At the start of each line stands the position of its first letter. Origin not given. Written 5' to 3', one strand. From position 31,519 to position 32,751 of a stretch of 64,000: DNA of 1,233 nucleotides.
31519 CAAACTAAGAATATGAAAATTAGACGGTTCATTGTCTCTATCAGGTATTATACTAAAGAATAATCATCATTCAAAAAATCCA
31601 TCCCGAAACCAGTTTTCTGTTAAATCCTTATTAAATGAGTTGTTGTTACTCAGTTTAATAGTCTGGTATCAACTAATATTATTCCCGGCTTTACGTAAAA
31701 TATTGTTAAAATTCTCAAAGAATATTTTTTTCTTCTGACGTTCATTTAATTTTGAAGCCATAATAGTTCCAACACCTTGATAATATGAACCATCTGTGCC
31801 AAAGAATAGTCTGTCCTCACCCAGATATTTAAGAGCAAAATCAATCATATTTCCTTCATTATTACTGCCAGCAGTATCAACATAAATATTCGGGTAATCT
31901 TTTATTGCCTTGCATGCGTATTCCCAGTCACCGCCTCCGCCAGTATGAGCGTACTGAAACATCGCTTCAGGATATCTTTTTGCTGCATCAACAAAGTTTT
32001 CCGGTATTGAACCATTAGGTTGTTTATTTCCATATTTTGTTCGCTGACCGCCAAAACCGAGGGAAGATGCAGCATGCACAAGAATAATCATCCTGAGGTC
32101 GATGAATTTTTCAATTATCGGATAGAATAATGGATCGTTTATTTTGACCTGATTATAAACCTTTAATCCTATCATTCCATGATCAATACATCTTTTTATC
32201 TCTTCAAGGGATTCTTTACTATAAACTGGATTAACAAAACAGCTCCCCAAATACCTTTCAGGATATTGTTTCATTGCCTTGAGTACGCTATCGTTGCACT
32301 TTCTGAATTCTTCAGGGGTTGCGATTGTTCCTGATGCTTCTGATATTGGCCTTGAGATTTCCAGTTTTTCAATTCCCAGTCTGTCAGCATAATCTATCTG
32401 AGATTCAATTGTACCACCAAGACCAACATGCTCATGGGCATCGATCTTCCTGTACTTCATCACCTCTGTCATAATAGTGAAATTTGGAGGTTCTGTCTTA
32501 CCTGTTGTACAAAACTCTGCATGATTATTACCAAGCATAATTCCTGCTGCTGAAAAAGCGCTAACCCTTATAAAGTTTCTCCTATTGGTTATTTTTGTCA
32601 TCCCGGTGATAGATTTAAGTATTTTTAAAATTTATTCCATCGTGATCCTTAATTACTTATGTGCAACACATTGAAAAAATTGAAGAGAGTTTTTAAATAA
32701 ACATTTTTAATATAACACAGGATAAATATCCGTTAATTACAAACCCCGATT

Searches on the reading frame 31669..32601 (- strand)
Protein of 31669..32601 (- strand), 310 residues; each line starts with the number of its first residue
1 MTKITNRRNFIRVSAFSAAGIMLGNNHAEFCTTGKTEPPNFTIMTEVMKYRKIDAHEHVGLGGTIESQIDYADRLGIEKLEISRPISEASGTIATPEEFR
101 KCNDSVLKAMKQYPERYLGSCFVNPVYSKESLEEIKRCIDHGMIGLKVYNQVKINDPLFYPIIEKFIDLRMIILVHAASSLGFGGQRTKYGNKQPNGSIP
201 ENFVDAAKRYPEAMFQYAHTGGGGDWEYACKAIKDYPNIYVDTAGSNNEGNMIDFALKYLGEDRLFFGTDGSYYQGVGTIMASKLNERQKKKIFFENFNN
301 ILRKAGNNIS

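Call 7: search_protein_families(library=pfam, proteins=[window:31669-32601:-], max_evalue=0.00001)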
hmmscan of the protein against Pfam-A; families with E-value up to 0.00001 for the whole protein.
window:31669-32601:- (310 aa): 1 family
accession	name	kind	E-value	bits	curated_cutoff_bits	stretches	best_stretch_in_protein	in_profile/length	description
PF04909.20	Amidohydro_2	-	2.2e-16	60.9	26.4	1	78-270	41-246/289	Amidohydrolase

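Call 47: search_protein_families(library=ncbifam, proteins=[window:31669-32601:-], max_evalue=10)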
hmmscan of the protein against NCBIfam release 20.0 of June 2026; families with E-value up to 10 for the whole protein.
window:31669-32601:- (310 aa): 0 families
